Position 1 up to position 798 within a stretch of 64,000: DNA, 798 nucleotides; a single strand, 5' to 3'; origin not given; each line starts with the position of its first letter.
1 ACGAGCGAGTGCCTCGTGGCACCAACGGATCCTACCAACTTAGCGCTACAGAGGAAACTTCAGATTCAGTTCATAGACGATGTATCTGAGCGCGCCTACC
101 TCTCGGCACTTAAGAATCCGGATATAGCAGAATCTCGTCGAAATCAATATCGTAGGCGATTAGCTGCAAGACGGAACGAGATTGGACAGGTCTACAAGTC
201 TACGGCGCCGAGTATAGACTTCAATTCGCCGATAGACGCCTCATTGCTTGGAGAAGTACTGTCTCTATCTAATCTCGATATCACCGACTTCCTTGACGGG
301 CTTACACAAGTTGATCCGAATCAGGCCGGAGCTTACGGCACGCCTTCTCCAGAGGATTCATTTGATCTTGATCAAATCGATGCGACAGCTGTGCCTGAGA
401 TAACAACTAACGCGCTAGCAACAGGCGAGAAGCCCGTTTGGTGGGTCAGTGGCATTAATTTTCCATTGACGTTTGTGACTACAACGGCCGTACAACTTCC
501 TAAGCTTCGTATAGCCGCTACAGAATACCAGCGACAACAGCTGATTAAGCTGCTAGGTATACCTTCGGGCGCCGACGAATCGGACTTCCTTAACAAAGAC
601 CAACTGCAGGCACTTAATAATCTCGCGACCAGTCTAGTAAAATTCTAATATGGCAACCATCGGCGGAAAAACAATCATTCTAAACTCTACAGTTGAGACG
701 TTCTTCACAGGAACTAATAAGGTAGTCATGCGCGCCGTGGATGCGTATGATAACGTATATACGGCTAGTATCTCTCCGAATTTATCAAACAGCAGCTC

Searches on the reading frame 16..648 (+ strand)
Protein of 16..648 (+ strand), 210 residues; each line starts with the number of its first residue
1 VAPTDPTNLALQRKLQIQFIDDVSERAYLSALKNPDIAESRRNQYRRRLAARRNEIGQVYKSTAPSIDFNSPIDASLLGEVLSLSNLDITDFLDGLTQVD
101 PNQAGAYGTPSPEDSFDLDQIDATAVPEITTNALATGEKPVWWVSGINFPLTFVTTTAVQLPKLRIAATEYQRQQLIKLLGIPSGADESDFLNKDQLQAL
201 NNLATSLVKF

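Call 55: search_protein_families(library=pfam, alignment_id=A2, max_evalue=0.001)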
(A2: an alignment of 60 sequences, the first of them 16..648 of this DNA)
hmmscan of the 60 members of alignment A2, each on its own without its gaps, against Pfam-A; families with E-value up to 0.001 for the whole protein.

A. member 1, window:16-648:+ (210 aa): 0 families

B. families by the number of members that match (of 60 scanned): 21 families
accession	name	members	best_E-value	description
PF12850.12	Metallophos_2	2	5.1e-14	Calcineurin-like phosphoesterase superfamily domain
PF00149.33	Metallophos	2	1.1e-12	Calcineurin-like phosphoesterase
PF02511.20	Thy1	1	6.1e-40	Thymidylate synthase complementing protein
PF07087.16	DUF1353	1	2.7e-29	Protein of unknown function (DUF1353)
PF00166.26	Cpn10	1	1.2e-13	Chaperonin 10 Kd subunit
PF19698.5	DUF6197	1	4.9e-12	Family of unknown function (DUF6197)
PF20434.5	BD-FAE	1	5.8e-11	BD-FAE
PF19905.4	DUF6378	1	1.5e-08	Domain of unknown function (DUF6378)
PF16473.11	Rv2179c-like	1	2.5e-06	3'-5' exoribonuclease Rv2179c-like domain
PF02272.25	DHHA1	1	5.8e-06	DHHA1 domain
PF00685.33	Sulfotransfer_1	1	5.8e-06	Sulfotransferase domain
PF01368.27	DHH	1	1.4e-05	DHH family, N-terminal domain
PF25199.1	nSTAND_NTPase5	1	2e-05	Novel STAND NTPase 5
PF00004.35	AAA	1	2e-05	ATPase family associated with various cellular activities (AAA)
PF05673.19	DUF815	1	0.00011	Protein of unknown function (DUF815)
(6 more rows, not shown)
